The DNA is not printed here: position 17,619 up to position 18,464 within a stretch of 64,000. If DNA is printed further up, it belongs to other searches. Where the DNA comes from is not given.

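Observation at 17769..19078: Overlapping Pnk-like 5'-kinase + Thg1-like protein (TLP) gene pair: candidate RNA 5'-end repair module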

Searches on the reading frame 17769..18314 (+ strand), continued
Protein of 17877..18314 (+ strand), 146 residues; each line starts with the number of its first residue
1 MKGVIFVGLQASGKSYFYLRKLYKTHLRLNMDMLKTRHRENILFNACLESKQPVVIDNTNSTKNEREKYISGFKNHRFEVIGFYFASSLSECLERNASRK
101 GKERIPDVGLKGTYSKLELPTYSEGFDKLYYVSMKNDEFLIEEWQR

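Call 61: search_protein_families(library=pfam, proteins=[L051:197-1579:+, L051:2883-5456:+, L077:4752-5969:+, L077:7171-8613:+, L019:5534-5932:+], max_evalue=0.001)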
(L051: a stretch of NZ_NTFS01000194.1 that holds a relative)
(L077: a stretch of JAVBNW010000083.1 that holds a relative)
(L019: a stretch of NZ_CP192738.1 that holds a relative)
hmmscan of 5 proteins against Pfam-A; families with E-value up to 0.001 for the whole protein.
L051:197-1579:+ (461 aa): 10 families
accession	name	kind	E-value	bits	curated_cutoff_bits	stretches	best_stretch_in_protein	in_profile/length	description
PF12623.12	Hen1_L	-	1.1e-116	388.5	23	1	1-237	1-242/242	RNA repair, ligase-Pnkp-associating, region of Hen1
PF08242.18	Methyltransf_12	-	1.4e-14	55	30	1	286-370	2-82/98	Methyltransferase domain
PF13489.12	Methyltransf_23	-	6.3e-12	46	27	1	277-426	19-154/164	Methyltransferase domain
PF13649.12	Methyltransf_25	-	2.7e-10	41.2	27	1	284-374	1-85/97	Methyltransferase domain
PF13847.12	Methyltransf_31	-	7.6e-10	39.1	27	1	282-396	5-116/145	Methyltransferase domain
PF08241.18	Methyltransf_11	-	2.6e-08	34.8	21.2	1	286-369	2-76/95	Methyltransferase domain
PF05175.20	MTS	-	1.9e-06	28.1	23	1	273-330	24-81/170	Methyltransferase small domain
PF02353.26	CMAS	-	3.8e-05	23.6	27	1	268-371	50-145/273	Mycolic acid cyclopropane synthetase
PF12847.13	Methyltransf_18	-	0.00086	19.8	27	0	267-330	3-64/151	Methyltransferase domain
PF13679.12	Methyltransf_32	-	0.00088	19.7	27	0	274-340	18-90/143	Methyltransferase domain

L051:2883-5456:+ (858 aa): 5 families
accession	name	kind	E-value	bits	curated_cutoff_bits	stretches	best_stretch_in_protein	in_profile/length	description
PF16542.10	PNKP_ligase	-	1.7e-185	617.1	28.2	1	476-853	1-377/377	PNKP adenylyltransferase domain, ligase domain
PF13671.12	AAA_33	-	4.2e-28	98.9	27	1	10-142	1-141/143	AAA domain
PF00149.33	Metallophos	-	8.7e-14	52.8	21.5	1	181-385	2-159/191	Calcineurin-like phosphoesterase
PF08433.16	KTI12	-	3.3e-08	33.8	22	1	9-124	2-124/271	Chromatin associated protein KTI12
PF07931.18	CPT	-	2.4e-05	24.7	22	0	10-130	3-138/172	Chloramphenicol phosphotransferase-like protein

L077:4752-5969:+ (406 aa): 1 family
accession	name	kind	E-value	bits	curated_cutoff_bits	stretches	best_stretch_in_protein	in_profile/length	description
PF01139.22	RtcB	-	7.3e-66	223.6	27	2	126-403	126-425/426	tRNA-splicing ligase RtcB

L077:7171-8613:+ (481 aa): 9 families
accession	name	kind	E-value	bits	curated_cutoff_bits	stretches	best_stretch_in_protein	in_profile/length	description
PF12623.12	Hen1_L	-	3.3e-99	331.3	23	1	20-260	1-242/242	RNA repair, ligase-Pnkp-associating, region of Hen1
PF13489.12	Methyltransf_23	-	1.4e-11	44.8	27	1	294-447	24-154/164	Methyltransferase domain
PF08242.18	Methyltransf_12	-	5.6e-10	40.3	30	1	307-398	1-87/98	Methyltransferase domain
PF13649.12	Methyltransf_25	-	6.2e-10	40.1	27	1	306-398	1-87/97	Methyltransferase domain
PF13847.12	Methyltransf_31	-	1.1e-08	35.3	27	1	303-428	4-125/145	Methyltransferase domain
PF08241.18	Methyltransf_11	-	5.5e-08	33.8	21.2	1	308-394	2-79/95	Methyltransferase domain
PF05175.20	MTS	-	0.00017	21.7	23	1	299-356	28-84/170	Methyltransferase small domain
PF12847.13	Methyltransf_18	-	0.00031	21.2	27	1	303-360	15-72/151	Methyltransferase domain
PF06325.19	PrmA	-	0.00056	19.9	22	1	303-357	162-215/296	Ribosomal protein L11 methyltransferase (PrmA)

L019:5534-5932:+ (133 aa): 2 families
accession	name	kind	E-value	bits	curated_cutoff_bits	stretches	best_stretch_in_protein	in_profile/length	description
PF00293.34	NUDIX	-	6.1e-19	68.8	21.1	1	3-101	6-118/134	NUDIX domain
PF14815.12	NUDIX_4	-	1.3e-08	35.1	35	1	3-59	1-55/113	NUDIX domain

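Call 75: find_related_loci(query=A1, collection=viral_contigs, flank=4000)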
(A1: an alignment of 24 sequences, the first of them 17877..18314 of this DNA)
Query A1 (146 aa) in viral_contigs; peptide patterns used: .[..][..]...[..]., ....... (x = any residue, [..] = any of these).
184 stretches matched a pattern; 38 encode a relative of the query (tblastn E <= 1e-3); 38 distinct loci.
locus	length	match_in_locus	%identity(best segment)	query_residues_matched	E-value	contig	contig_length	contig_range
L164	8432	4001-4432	44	3-145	8e-44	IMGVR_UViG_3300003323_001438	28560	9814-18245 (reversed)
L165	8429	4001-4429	47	3-145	2e-43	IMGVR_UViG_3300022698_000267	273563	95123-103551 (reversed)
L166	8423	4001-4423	47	1-145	5e-39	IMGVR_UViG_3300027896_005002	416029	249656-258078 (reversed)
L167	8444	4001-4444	40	1-144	5e-26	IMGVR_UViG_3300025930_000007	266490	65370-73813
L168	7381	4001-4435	36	4-144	1e-17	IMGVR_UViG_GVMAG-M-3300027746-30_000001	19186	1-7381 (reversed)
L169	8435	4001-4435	35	4-144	8e-17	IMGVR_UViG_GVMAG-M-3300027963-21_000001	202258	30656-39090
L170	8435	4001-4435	35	4-144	1e-16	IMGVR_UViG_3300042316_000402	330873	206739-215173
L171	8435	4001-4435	37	4-144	1e-16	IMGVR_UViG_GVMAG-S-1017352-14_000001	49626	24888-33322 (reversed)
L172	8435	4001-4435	35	4-144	2e-16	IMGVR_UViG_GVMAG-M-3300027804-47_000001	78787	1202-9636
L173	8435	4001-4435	34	4-144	2e-16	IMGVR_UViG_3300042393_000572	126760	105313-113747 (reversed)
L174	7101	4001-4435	34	4-144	6e-16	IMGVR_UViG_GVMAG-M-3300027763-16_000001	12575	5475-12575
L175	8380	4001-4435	34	4-144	9e-16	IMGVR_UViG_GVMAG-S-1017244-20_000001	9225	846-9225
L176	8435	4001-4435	36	4-144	3e-15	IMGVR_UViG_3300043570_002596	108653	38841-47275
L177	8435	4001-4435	36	4-144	3e-15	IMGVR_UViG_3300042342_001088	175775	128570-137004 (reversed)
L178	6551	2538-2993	35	4-144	1e-14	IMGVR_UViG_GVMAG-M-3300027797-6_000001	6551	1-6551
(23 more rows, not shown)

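Call 81: search_protein_representatives(protein=window:17877-18314:+)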
Query: 146 residues. Proteins with E-value up to 0.001 (for the whole library): 2567; up to 1e-10: 797; up to 1e-30: 65. The best 150 are listed.
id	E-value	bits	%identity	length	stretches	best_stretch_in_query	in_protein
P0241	6.1e-57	207.9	63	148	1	1-145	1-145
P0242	4.8e-46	172.6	52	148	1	1-145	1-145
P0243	7.0e-45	168.8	54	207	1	4-137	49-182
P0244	1.4e-41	158.1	48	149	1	2-144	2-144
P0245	1.6e-41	157.9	53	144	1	2-145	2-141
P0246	9.1e-41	155.5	45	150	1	1-145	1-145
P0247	2.3e-40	154.2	49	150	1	2-146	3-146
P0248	4.6e-40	153.2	53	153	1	3-134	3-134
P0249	1.4e-39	151.6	50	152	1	2-145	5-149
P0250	5.2e-39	149.8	48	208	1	3-145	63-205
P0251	8.9e-39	149.0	48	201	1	3-145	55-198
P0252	1.4e-38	148.3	49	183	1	4-144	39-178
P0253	1.6e-38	148.2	49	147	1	1-143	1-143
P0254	3.8e-38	147.0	45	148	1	2-143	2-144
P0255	5.9e-38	146.3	49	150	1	5-144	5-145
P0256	8.7e-38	145.8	47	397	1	2-145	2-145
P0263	5.6e-36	139.9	48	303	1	4-144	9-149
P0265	1.5e-35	138.6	45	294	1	7-145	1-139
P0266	2.0e-35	138.1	47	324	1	4-144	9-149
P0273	1.5e-33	132.1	46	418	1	5-145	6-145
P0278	5.3e-33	130.3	45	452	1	1-142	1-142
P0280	1.1e-32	129.3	43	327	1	2-139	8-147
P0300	4.0e-31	124.2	41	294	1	2-145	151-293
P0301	4.6e-31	124.0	46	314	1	4-144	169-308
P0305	6.5e-31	123.5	43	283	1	2-145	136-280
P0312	1.9e-29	118.8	42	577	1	3-144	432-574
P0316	3.8e-29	117.8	46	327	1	5-145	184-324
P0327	1.8e-28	115.6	44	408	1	4-145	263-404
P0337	3.6e-28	114.6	40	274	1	4-145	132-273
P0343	7.1e-28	113.7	41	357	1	5-145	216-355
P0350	1.3e-27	112.9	38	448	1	3-140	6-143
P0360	3.2e-27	111.6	40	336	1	3-141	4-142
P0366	4.9e-27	111.0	39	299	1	3-142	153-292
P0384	8.2e-26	107.0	40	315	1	4-136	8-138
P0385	1.0e-25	106.7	41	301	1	5-145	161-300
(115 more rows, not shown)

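Call 82: search_protein_families(library=pfam, proteins=[P0256, P0273, P0278, P0350, P0263, P0266, P0280, P0300, P0301, P0312], max_evalue=0.0001)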
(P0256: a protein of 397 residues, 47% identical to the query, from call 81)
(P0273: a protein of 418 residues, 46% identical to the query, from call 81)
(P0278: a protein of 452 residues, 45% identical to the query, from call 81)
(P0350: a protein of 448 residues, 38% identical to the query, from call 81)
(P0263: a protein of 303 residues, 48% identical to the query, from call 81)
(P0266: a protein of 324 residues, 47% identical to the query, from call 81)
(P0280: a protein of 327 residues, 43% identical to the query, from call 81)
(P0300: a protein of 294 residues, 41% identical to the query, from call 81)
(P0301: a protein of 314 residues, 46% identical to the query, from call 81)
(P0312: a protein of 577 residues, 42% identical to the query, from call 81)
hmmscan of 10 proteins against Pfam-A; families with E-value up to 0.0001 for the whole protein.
P0256 (397 aa): 3 families
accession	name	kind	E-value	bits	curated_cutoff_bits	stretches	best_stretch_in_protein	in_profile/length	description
PF04446.17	Thg1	-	5.4e-34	117.4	29.2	1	153-275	2-130/130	tRNAHis guanylyltransferase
PF13671.12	AAA_33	-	5.3e-15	56.4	27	1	3-120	1-143/143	AAA domain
PF14413.11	Thg1C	-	1.6e-07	32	26.3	1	280-366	3-91/116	Thg1 C terminal domain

P0273 (418 aa): 3 families
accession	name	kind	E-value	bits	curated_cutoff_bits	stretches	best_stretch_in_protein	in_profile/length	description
PF04446.17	Thg1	-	2.1e-30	105.8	29.2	1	159-280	3-130/130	tRNAHis guanylyltransferase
PF13671.12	AAA_33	-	3.7e-13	50.4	27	1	5-119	2-142/143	AAA domain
PF14413.11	Thg1C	-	9e-08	32.8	26.3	1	284-389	2-98/116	Thg1 C terminal domain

P0278 (452 aa): 2 families
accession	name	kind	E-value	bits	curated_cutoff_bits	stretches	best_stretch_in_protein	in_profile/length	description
PF13671.12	AAA_33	-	1.5e-13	51.7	27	1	4-106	2-125/143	AAA domain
PF10977.13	DUF2797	-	1.5e-12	48.3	25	1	191-446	3-225/227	Protein of unknown function (DUF2797)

P0350 (448 aa): 2 families
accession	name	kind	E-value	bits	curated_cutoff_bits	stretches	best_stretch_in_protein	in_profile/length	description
PF13671.12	AAA_33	-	5.2e-12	46.7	27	1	46-114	62-134/143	AAA domain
PF10977.13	DUF2797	-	4.9e-10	40.1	25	1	235-359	29-158/227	Protein of unknown function (DUF2797)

P0263 (303 aa): 1 family
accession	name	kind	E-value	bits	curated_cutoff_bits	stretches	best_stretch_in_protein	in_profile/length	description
PF13671.12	AAA_33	-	1.3e-10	42.2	27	1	8-111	1-125/143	AAA domain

P0266 (324 aa): 1 family
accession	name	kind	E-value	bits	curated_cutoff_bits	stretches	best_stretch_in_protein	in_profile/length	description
PF13671.12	AAA_33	-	6.9e-11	43.1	27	1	9-108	2-122/143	AAA domain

P0280 (327 aa): 1 family
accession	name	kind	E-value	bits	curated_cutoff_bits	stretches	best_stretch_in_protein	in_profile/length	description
PF13671.12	AAA_33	-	1e-09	39.3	27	1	9-109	1-122/143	AAA domain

P0300 (294 aa): 2 families
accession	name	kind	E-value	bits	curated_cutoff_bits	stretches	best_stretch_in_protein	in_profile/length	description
PF13671.12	AAA_33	-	6.8e-16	59.3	27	1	152-258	1-133/143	AAA domain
PF08433.16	KTI12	-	1.9e-05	24.7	22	0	183-276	55-148/271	Chromatin associated protein KTI12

P0301 (314 aa): 1 family
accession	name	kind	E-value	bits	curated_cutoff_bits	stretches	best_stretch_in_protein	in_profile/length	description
PF13671.12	AAA_33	-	5.3e-12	46.7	27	1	168-268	1-121/143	AAA domain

P0312 (577 aa): 3 families
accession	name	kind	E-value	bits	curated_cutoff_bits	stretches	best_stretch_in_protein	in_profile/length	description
PF13306.12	LRR_5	-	5.7e-74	246.5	27.7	4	17-117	12-110/127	BspA type Leucine rich repeat region (6 copies)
PF13671.12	AAA_33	-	4.6e-13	50.1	27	1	433-546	2-136/143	AAA domain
PF13855.12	LRR_8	-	2e-12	47.1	27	0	50-92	13-56/61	Leucine rich repeat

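Call 83: search_protein_families(library=pfam, proteins=[P0327, P0343, P0316, P0305, P0337, P0360, P0384, P0366, P0385, P0265], max_evalue=0.0001)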
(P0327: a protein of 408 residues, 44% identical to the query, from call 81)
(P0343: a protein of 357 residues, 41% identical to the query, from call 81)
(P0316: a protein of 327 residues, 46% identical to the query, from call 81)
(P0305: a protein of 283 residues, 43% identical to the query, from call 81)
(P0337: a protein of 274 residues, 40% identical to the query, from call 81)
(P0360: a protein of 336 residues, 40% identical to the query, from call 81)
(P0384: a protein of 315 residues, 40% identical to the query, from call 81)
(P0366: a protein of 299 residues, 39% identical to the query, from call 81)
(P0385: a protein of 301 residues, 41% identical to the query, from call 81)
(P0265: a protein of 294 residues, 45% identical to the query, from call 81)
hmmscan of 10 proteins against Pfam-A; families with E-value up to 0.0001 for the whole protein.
P0327 (408 aa): 2 families
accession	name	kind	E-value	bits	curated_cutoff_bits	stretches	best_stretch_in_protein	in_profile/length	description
PF10127.15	RlaP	-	5.4e-63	213.4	23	1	1-250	1-249/249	RNA repair pathway DNA polymerase beta family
PF13671.12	AAA_33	-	1e-14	55.5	27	1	262-361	1-121/143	AAA domain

P0343 (357 aa): 2 families
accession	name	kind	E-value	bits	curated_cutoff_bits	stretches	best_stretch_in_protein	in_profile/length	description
PF13671.12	AAA_33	-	1.8e-15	58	27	1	214-320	1-133/143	AAA domain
PF08433.16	KTI12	-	5.5e-05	23.2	22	0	245-338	55-148/271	Chromatin associated protein KTI12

P0316 (327 aa): 2 families
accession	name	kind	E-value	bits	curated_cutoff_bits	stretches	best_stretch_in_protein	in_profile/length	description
PF13671.12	AAA_33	-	5.2e-12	46.7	27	1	183-281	2-121/143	AAA domain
PF13280.12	WYL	-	3e-09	37.2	21.8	1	88-156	2-70/70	WYL domain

P0305 (283 aa): 1 family
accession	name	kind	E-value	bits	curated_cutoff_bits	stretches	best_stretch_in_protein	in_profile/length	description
PF13671.12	AAA_33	-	6.5e-13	49.6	27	1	138-238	2-123/143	AAA domain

P0337 (274 aa): 1 family
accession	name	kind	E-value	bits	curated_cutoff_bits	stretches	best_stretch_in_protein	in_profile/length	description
PF13671.12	AAA_33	-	1.7e-13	51.5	27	1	131-248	1-143/143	AAA domain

P0360 (336 aa): 1 family
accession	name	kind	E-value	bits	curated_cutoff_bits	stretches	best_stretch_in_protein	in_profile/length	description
PF13671.12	AAA_33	-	9.4e-17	62.1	27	1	5-121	2-143/143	AAA domain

P0384 (315 aa): 1 family
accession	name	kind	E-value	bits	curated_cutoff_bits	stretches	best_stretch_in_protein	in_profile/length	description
PF13671.12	AAA_33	-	9.4e-14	52.4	27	1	46-120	61-141/143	AAA domain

P0366 (299 aa): 3 families
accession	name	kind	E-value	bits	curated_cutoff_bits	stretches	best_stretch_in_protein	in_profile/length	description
PF07366.18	SnoaL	-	6.7e-22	78.1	28.4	1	12-131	6-123/126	SnoaL-like polyketide cyclase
PF12680.13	SnoaL_2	-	1.8e-14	54.6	27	1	10-120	1-101/102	SnoaL-like domain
PF13671.12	AAA_33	-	1.9e-13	51.4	27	1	185-270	54-143/143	AAA domain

P0385 (301 aa): 1 family
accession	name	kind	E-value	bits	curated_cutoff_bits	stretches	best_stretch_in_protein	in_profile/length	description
PF13671.12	AAA_33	-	5.6e-12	46.6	27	1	160-273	2-141/143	AAA domain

P0265 (294 aa): 1 family
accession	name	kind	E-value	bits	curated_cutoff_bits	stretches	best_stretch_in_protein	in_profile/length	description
PF13671.12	AAA_33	-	5.2e-07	30.5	27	0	2-105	6-130/143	AAA domain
